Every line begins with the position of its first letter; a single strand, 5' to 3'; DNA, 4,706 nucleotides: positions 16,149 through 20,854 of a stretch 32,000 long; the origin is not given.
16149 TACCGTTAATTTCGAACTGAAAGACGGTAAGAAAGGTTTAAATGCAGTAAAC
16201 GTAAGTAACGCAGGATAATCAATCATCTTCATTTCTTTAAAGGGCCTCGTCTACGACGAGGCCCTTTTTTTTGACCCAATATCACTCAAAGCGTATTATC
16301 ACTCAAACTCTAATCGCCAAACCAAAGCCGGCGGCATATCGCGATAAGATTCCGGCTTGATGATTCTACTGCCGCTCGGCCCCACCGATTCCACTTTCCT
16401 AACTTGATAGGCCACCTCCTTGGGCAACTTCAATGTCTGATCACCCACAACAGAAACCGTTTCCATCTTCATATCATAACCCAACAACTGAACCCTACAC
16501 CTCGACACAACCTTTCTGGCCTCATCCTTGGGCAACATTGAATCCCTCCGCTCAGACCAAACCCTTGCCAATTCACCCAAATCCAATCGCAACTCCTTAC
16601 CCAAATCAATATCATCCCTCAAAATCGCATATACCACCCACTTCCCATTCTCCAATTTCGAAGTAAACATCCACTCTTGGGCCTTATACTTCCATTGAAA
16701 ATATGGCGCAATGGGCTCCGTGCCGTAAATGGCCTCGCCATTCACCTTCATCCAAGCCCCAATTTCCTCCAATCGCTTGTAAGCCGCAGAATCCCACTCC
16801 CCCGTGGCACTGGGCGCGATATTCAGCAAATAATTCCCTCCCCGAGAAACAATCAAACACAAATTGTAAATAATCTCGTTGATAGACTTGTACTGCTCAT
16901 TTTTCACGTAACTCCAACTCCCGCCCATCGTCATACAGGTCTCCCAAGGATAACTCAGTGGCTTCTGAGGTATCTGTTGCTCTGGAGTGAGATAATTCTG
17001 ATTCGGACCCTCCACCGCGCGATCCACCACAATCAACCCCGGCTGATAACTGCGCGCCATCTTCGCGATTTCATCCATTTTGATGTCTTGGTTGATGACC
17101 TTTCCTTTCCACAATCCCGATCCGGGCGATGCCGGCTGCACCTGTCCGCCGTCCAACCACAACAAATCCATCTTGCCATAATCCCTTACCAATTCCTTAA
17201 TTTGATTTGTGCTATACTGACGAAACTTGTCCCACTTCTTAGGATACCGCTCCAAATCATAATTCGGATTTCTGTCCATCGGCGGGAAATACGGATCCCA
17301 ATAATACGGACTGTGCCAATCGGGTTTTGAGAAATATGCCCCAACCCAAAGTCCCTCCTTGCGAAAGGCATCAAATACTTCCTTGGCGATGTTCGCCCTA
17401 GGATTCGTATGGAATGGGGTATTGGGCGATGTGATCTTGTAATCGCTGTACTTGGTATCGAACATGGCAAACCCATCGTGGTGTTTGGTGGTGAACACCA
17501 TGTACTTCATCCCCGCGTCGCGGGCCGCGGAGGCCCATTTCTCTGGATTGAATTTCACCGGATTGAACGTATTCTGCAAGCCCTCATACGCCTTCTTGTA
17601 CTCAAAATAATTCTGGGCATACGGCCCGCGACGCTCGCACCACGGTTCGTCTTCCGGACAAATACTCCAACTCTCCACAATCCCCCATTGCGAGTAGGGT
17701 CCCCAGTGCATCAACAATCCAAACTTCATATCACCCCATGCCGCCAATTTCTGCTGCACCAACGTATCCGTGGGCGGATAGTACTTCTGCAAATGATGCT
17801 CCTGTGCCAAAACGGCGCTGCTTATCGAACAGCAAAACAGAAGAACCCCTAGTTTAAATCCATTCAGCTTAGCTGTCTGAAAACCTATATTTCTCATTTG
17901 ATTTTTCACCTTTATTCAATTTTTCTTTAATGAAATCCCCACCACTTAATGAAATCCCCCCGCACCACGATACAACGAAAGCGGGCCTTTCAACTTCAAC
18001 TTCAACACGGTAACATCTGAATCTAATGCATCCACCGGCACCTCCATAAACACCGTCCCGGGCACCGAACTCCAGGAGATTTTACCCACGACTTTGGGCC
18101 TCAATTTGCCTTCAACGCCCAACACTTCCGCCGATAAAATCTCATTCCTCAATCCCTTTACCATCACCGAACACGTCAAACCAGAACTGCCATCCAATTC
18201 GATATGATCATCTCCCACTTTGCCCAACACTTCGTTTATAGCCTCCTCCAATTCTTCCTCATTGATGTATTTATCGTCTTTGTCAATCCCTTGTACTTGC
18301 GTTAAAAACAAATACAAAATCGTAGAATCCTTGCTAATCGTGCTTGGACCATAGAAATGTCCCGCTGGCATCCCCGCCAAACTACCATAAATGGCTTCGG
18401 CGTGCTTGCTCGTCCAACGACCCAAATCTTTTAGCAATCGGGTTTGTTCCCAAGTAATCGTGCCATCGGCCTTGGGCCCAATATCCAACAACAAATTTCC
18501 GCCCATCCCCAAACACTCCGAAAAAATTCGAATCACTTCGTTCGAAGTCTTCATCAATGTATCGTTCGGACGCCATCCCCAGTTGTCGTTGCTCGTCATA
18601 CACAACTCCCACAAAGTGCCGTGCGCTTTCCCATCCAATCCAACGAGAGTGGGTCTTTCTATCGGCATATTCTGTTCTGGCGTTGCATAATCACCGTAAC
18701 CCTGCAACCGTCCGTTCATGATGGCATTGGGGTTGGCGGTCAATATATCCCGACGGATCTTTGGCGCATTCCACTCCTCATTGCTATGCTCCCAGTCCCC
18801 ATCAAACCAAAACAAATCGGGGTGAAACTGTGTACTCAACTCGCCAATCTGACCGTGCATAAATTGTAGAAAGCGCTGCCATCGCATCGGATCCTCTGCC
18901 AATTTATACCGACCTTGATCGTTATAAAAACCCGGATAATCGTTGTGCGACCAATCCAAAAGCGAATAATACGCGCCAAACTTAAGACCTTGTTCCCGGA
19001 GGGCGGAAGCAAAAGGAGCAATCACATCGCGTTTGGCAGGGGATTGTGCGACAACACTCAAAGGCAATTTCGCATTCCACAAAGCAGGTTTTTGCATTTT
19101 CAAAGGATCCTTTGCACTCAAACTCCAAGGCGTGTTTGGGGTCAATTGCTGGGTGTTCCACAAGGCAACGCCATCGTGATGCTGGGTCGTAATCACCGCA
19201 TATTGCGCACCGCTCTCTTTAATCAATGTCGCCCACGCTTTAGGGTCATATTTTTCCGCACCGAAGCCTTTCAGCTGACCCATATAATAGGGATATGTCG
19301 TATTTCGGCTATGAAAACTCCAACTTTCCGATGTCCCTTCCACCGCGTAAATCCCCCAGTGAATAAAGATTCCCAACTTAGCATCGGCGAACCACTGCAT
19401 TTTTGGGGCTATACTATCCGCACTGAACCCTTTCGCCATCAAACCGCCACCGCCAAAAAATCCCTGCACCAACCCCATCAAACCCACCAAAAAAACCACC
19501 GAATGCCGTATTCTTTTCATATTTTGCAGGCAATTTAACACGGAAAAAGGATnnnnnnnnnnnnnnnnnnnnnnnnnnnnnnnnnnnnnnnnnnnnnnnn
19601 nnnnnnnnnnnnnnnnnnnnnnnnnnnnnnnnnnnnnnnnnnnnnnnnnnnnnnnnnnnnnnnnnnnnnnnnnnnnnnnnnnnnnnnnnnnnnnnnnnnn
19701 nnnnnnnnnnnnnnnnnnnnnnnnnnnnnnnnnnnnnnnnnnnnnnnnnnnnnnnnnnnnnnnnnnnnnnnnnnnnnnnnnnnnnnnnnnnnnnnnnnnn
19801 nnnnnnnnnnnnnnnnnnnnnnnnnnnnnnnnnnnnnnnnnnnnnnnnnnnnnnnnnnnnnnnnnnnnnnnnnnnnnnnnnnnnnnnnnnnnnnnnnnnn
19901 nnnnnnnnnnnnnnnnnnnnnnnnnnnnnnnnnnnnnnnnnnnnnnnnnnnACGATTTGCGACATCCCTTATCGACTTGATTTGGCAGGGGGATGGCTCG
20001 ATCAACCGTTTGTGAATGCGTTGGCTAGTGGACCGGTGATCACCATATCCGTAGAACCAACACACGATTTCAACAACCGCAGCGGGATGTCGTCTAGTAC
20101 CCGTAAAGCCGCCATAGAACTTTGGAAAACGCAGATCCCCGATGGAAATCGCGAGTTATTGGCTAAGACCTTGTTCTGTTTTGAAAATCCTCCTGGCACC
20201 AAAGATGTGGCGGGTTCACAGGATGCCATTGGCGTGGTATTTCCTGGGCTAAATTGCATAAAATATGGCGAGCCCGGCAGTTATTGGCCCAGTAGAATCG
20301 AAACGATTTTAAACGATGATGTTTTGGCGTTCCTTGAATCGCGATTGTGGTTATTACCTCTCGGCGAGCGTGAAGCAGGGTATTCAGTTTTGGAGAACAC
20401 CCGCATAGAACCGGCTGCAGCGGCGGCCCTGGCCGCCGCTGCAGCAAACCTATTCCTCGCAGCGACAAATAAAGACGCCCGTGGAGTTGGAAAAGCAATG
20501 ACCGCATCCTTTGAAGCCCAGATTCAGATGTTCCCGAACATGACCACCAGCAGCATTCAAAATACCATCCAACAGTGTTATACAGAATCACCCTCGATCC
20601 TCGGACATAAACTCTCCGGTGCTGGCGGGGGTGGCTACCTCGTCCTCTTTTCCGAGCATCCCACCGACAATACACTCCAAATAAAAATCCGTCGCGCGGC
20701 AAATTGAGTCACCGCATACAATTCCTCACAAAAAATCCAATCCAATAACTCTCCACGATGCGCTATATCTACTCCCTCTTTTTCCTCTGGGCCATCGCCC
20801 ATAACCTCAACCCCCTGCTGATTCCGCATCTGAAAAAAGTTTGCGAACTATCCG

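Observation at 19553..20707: Unusual fusion of a cytidylyltransferase-like domain with a minimised GHMP sugar kinase at the head of the fucose operon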

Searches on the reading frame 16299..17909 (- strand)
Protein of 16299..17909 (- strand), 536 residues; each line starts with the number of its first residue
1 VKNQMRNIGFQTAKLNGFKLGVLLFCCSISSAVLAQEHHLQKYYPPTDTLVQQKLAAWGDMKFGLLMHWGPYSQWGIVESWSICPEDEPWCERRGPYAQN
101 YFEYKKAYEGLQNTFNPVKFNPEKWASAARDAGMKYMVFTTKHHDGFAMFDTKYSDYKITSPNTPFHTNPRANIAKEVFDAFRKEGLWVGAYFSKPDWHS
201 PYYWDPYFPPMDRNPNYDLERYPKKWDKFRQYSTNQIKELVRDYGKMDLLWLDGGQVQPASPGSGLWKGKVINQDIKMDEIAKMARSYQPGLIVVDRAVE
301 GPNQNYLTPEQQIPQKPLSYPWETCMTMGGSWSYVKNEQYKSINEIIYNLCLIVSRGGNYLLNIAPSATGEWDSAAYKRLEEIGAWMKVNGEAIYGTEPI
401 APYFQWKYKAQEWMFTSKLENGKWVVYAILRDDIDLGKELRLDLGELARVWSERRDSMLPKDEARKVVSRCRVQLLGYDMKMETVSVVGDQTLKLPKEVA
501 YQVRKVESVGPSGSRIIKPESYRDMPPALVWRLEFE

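Call 3: search_protein_families(library=pfam, proteins=[window:16299-17909:-], max_evalue=0.01)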
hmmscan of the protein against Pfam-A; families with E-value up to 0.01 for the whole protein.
window:16299-17909:- (536 aa): 1 family
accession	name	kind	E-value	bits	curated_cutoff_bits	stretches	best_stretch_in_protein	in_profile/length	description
PF01120.23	Alpha_L_fucos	-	4.8e-95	319.4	25.2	1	35-392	6-345/345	Alpha-L-fucosidase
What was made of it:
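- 16299..17909 (-): Second GH29 alpha-L-fucosidase, downstream of the first on the minus strand. PF01120, E 5e-95 (call 3).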

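Call 4: search_protein_families(library=ncbifam, proteins=[window:16299-17909:-], max_evalue=0.01)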
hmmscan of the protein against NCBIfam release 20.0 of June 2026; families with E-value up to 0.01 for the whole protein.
window:16299-17909:- (536 aa): 0 families

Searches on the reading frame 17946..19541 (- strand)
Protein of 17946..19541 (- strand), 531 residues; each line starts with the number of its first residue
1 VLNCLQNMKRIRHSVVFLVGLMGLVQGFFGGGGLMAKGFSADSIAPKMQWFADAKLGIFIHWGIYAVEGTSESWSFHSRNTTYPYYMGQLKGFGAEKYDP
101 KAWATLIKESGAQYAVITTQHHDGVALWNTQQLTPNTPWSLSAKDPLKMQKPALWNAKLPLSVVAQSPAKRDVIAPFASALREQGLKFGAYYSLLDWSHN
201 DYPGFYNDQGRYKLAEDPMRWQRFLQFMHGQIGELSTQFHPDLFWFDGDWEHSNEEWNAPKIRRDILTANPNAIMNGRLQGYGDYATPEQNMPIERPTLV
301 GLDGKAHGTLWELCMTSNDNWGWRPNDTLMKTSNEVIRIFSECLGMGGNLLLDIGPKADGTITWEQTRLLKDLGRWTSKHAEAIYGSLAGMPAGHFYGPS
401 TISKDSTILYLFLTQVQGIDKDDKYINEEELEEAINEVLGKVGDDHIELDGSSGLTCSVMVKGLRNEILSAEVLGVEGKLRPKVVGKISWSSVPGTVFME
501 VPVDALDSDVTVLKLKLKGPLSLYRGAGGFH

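Call 3: search_protein_families(library=pfam, proteins=[window:17946-19541:-], max_evalue=0.01)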
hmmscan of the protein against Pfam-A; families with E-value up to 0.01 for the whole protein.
window:17946-19541:- (531 aa): 1 family
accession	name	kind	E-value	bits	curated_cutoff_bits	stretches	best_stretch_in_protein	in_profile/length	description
PF01120.23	Alpha_L_fucos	-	3.1e-76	257.5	25.2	1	46-382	25-345/345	Alpha-L-fucosidase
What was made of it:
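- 17946..19520 (-): GH29 alpha-L-fucosidase, divergent from the fusion gene. The likely start is the ATG at 19520, which gives a signal-peptide-like N-terminus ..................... PF01120, E 3e-76 (call 3).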

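Call 4: search_protein_families(library=ncbifam, proteins=[window:17946-19541:-], max_evalue=0.01)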
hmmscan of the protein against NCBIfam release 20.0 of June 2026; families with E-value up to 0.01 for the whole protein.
window:17946-19541:- (531 aa): 0 families

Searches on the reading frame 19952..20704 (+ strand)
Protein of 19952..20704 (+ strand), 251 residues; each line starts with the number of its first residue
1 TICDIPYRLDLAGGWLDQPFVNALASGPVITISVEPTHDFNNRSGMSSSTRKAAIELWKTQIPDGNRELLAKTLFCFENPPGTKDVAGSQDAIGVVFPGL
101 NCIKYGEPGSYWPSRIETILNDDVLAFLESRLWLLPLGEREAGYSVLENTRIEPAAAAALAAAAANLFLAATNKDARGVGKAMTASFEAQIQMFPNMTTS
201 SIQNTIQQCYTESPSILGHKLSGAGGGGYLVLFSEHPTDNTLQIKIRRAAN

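Call 45: search_solved_structures(query=A3, max_evalue=0.001, show_alignments=3)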
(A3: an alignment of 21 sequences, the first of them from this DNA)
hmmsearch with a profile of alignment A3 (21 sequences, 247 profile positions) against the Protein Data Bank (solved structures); distinct sequences matched with E-value up to 0.001: 12.
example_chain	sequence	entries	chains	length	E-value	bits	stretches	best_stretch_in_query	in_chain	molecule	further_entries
9iip_A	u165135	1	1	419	3.6e-18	69.2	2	144-238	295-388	L-fucokinase/L-fucose-1-P guanylyltransferase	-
5yys_A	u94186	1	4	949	4.2e-17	65.8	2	145-237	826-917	L-fucokinase, L-fucose-1-P guanylyltransferase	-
9iit_A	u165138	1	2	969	4.4e-17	65.7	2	145-237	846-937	L-fucokinase/L-fucose-1-P guanylyltransferase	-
3k85_A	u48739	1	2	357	1.1e-09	41.5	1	86-233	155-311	D-glycero-D-manno-heptose 1-phosphate kinase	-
4usm_A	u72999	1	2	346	3.5e-08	36.5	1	26-233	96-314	PUTATIVE SUGAR KINASE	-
4usk_A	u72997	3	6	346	4.3e-08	36.3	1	26-233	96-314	PUTATIVE SUGAR KINASE | SUGAR KINASE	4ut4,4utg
4n3o_A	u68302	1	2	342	2.6e-06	30.4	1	41-232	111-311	Putative D-glycero-D-manno-heptose 7-phosphate kinase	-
1kkh_A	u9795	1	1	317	6.7e-06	29.1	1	120-235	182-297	Mevalonate Kinase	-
1vis_A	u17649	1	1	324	7e-06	29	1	120-235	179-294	Mevalonate kinase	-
2oi2_A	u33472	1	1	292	5.9e-05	26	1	152-232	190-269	Mevalonate kinase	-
2x7i_A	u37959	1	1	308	0.00018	24.4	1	149-240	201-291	MEVALONATE KINASE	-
2hfs_A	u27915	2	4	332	0.0003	23.6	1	159-237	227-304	Mevalonate kinase, putative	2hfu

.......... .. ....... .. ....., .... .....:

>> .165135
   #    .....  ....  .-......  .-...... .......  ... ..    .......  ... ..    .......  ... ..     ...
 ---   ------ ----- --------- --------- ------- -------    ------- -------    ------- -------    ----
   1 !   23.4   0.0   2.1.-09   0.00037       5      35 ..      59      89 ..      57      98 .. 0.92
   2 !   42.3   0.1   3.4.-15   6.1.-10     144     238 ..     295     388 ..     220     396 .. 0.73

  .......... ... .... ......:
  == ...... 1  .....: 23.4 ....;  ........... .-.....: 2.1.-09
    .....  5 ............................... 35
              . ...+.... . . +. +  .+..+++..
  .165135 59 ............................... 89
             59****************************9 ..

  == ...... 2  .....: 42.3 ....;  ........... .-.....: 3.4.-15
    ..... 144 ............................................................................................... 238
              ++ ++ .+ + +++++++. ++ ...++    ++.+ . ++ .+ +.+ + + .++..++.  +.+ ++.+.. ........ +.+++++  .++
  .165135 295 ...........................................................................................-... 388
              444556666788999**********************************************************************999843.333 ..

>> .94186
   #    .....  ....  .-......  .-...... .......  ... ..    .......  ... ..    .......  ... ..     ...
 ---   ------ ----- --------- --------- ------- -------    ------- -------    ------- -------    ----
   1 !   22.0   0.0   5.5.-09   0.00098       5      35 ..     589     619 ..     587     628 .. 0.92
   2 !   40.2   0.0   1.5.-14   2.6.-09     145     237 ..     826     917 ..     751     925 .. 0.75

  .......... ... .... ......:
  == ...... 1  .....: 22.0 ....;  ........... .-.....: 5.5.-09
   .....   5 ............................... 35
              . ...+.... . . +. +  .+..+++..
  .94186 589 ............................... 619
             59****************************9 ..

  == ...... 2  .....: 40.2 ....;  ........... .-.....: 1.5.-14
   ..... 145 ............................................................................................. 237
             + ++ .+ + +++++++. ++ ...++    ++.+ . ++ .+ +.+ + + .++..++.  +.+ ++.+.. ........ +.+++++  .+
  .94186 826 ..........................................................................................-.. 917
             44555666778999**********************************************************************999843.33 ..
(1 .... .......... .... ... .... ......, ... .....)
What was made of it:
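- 19964..20704 (+): Residues 138-384: shortened GHMP kinase-like domain. Motif I 139-152; P-loop 176-183; GSQD 221-224 with the putative general base D224; glycine loop 355-361. Profile against PDB: Fkp C-terminal domain E 3.6e-18, 3k85 1e-9, WcbL 3.5e-8 (call 45).
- On GHMP kinase superfamily: PYR141LDLAGGW148LD150QP aligns to Fkp 589-603 (call 45).
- Checked: A family profile hits the Fkp kinase domain at E 3.6e-18 and HddA/WcbL at 1e-9 and 3.5e-8 (call 45).
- By sequence profile, Fkp (E 3.6e-18) beats the heptokinases (1e-9 or weaker) (call 45).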
